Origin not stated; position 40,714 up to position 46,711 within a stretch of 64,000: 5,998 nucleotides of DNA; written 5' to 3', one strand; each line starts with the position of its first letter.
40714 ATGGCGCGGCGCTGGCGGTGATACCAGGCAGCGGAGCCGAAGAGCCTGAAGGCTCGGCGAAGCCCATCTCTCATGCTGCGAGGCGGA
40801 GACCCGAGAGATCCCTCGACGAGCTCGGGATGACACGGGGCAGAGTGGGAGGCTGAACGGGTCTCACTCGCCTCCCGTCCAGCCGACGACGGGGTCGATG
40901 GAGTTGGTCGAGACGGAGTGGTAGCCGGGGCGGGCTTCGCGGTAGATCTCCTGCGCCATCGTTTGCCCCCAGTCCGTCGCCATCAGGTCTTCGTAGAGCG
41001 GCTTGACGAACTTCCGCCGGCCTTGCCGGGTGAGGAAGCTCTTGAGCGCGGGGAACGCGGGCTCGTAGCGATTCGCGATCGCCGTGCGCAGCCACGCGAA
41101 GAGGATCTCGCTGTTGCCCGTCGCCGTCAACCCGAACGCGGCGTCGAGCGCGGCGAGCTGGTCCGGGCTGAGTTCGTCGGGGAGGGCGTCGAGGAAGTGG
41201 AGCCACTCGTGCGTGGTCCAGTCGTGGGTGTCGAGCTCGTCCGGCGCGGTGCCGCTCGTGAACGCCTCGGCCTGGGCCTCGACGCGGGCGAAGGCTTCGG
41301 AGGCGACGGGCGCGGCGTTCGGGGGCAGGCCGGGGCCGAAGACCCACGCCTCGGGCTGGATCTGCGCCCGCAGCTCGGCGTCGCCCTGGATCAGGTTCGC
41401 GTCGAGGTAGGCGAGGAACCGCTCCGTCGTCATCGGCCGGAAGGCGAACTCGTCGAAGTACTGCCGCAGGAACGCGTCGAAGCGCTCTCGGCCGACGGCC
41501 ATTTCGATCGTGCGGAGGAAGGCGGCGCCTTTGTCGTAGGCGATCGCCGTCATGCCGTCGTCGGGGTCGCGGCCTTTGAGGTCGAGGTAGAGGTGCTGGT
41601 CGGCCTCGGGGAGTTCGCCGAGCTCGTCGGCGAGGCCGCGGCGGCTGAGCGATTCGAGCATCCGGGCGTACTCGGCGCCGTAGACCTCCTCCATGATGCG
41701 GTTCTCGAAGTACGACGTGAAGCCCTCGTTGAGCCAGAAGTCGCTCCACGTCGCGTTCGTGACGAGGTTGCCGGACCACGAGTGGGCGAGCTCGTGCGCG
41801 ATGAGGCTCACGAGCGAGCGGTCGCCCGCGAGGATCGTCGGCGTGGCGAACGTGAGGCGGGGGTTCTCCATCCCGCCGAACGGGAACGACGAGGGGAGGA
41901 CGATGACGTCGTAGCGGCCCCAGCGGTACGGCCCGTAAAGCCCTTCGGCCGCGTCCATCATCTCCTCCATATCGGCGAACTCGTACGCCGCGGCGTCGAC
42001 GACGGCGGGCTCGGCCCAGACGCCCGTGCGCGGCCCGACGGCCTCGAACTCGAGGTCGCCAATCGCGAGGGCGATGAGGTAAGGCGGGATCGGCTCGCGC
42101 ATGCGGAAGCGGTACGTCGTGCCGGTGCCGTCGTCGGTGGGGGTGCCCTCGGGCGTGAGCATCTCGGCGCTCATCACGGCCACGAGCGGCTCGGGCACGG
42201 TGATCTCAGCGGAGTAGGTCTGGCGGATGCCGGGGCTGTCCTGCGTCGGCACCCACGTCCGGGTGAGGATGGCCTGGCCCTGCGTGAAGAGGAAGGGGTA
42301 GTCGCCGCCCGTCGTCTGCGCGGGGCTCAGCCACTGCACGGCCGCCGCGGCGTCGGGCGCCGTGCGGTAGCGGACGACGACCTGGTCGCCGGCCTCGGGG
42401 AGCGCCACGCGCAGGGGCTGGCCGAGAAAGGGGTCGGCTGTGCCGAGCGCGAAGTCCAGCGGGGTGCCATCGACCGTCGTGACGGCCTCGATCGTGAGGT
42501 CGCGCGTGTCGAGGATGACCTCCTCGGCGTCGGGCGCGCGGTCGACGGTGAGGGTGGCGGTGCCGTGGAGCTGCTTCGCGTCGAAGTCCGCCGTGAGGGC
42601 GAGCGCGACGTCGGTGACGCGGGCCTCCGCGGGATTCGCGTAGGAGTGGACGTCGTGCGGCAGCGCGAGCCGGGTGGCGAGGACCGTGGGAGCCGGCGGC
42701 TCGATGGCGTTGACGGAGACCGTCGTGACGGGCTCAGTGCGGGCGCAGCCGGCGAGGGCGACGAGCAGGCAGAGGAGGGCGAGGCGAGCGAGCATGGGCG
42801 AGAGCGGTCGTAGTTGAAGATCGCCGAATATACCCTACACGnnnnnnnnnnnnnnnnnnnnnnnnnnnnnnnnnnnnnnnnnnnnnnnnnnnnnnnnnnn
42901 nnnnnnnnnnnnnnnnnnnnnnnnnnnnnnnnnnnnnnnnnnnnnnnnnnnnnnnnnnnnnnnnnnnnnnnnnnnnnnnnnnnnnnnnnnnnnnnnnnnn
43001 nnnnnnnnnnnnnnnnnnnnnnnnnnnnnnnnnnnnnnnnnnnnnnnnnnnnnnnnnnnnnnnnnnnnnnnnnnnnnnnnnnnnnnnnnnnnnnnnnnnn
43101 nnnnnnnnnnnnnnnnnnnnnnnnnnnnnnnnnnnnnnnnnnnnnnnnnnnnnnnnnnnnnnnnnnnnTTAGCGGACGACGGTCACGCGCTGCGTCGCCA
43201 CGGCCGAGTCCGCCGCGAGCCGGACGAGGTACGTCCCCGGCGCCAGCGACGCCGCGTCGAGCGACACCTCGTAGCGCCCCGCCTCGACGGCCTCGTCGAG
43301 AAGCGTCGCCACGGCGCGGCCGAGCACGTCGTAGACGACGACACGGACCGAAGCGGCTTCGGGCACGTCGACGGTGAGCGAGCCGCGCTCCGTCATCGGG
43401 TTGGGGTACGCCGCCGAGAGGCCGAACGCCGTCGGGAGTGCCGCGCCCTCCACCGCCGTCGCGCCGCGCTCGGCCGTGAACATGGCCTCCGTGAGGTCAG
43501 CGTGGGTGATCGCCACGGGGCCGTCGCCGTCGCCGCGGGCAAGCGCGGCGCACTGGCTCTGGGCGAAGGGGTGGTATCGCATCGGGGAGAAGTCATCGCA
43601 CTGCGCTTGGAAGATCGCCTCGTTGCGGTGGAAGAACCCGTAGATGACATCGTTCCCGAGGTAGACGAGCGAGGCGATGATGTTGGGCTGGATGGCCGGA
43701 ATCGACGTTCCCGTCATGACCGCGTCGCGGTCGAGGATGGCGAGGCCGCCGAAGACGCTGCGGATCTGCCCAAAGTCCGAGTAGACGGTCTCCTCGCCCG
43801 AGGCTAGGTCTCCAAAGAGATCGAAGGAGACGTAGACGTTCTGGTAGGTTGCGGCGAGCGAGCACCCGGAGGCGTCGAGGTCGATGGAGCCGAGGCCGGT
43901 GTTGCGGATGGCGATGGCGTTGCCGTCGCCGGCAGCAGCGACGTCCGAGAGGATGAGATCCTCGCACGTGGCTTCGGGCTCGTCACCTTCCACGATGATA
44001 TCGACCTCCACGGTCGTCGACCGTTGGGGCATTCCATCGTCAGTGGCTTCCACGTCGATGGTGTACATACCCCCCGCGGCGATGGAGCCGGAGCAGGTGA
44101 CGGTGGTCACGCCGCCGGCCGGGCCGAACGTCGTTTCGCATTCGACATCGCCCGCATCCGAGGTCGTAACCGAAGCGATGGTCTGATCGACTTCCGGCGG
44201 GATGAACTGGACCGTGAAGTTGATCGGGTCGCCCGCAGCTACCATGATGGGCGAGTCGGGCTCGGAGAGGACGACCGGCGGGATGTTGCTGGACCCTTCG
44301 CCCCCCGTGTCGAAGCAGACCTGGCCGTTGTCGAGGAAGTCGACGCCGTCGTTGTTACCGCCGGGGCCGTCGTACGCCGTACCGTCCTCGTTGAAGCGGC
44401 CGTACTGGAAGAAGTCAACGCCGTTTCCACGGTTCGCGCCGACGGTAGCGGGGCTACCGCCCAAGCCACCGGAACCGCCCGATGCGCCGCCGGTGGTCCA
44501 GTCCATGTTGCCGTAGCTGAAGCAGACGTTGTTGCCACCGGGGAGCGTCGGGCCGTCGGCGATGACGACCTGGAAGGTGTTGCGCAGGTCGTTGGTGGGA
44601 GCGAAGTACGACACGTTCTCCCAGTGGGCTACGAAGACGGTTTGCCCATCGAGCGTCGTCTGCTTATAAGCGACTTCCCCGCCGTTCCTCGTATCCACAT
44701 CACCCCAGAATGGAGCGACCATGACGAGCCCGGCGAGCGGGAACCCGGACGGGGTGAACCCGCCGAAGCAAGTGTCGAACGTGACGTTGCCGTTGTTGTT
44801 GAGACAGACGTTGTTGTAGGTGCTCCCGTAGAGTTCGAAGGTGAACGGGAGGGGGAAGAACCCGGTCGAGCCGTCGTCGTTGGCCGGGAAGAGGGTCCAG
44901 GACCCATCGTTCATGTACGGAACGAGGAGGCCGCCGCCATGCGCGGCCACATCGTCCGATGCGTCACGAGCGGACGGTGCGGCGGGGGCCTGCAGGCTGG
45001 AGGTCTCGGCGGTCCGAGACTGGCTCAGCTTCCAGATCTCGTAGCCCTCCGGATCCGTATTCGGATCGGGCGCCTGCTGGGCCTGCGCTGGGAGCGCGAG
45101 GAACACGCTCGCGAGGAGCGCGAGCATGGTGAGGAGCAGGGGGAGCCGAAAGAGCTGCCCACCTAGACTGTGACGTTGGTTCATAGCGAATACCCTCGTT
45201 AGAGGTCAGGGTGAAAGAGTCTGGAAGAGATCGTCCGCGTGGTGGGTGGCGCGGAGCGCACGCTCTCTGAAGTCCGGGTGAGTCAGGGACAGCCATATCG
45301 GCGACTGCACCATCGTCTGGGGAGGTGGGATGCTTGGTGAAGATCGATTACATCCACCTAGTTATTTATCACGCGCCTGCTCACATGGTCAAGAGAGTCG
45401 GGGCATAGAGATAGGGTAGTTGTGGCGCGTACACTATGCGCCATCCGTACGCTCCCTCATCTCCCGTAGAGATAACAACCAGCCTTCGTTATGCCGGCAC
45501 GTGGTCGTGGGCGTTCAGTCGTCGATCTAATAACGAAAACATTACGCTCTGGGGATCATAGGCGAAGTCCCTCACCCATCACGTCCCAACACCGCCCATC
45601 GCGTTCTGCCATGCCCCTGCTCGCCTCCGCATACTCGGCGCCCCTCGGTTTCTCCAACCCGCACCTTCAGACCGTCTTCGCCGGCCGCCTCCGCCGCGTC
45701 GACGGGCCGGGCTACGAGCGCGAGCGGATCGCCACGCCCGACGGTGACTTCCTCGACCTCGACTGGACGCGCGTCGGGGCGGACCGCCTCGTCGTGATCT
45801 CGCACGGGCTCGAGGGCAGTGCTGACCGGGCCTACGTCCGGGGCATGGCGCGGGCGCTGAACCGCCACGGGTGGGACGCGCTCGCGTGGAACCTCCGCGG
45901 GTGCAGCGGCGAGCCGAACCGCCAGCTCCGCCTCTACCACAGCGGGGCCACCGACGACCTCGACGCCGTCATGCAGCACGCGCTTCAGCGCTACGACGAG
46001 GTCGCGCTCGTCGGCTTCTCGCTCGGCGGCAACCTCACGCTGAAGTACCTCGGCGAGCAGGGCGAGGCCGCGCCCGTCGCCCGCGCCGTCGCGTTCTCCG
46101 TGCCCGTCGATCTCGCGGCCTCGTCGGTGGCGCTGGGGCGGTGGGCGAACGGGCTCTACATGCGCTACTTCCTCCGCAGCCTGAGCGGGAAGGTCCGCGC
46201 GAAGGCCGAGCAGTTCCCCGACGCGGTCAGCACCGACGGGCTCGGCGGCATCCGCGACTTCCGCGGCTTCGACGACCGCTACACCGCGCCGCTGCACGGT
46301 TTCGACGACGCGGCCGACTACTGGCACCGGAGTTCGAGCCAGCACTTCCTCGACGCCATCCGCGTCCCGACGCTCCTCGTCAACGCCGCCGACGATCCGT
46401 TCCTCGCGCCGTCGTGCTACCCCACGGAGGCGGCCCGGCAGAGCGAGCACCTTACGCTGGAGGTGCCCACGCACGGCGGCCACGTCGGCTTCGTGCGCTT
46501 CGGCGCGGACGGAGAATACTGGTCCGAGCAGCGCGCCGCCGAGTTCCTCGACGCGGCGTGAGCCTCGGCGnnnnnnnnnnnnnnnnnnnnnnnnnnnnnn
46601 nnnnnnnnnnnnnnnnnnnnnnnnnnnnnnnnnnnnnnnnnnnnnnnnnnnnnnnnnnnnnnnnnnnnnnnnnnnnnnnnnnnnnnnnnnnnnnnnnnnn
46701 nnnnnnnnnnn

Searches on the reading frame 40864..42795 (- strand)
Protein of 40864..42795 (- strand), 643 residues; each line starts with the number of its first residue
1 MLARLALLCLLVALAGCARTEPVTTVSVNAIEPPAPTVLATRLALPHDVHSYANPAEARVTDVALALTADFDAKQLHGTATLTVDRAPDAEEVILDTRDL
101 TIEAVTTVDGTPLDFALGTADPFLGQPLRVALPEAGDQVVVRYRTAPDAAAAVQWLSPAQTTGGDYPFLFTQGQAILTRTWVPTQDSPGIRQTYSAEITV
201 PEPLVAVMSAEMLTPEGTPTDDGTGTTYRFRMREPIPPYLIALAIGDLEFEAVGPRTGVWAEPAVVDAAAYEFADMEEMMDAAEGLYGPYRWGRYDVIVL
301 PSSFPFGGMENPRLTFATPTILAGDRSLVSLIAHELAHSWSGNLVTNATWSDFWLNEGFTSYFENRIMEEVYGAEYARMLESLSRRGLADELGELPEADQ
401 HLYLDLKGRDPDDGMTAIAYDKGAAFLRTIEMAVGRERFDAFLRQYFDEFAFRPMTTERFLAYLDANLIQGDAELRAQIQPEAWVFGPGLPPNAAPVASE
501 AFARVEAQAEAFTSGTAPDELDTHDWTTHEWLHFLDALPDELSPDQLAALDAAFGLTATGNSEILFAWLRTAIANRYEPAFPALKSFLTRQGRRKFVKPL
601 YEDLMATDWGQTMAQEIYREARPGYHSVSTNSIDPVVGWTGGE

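Call 45: search_protein_families(library=pfam, proteins=[window:40864-42795:-], max_evalue=0.01)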
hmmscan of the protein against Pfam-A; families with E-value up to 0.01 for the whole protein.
window:40864-42795:- (643 aa): 4 families
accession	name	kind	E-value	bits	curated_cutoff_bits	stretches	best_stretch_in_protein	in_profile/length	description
PF01433.26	Peptidase_M1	-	8.6e-44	150.2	27.7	1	277-465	7-204/218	Peptidase family M1 domain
PF09127.17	Leuk-A4-hydro_C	-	8e-29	100.4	27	1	526-634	1-109/112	Leukotriene A4 hydrolase, C-terminal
PF17900.6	Peptidase_M1_N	-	6.3e-11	43.1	25.8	1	65-240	7-186/186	Peptidase M1 N-terminal domain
PF05299.18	Peptidase_M61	-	0.0026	18.6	22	0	329-384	3-69/118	M61 glycyl aminopeptidase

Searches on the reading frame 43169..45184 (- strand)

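Call 45: search_protein_families(library=pfam, proteins=[window:43169-45184:-], max_evalue=0.01)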
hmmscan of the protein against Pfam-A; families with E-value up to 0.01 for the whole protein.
window:43169-45184:- (671 aa): 3 families
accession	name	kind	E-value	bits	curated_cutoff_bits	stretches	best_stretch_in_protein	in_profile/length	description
PF06119.19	NIDO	-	1.7e-24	87.3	25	1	125-260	2-156/186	Nidogen-like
PF18962.6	Por_Secre_tail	-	3.1e-08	34.2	27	1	593-668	2-74/75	Secretion system C-terminal sorting domain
PF13860.13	FlgD_ig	-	6e-07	29.8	27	1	599-660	10-77/79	FlgD Ig-like domain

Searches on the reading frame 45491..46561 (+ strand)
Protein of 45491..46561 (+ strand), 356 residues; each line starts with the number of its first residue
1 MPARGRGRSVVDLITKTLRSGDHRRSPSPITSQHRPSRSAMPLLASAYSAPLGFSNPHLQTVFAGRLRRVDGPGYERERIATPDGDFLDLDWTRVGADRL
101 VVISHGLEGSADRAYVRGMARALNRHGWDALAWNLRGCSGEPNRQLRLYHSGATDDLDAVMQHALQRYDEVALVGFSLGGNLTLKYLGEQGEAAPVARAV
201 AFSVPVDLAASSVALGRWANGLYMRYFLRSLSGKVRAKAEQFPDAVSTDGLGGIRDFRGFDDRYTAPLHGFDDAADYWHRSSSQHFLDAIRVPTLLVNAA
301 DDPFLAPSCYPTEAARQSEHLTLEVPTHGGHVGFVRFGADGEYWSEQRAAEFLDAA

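Call 10: search_protein_families(library=pfam, proteins=[window:45491-46561:+])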
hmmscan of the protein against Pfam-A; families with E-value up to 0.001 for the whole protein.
window:45491-46561:+ (356 aa): 3 families
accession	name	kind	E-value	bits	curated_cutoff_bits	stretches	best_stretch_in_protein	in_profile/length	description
PF00561.26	Abhydrolase_1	-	6.4e-16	59.2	25.8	1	100-334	2-241/245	alpha/beta hydrolase fold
PF12146.15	Hydrolase_4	-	1e-11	45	27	1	98-211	4-116/239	Serine aminopeptidase, S33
PF12697.13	Abhydrolase_6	-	2.1e-07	32.3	26.3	1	101-335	1-208/217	Alpha/beta hydrolase family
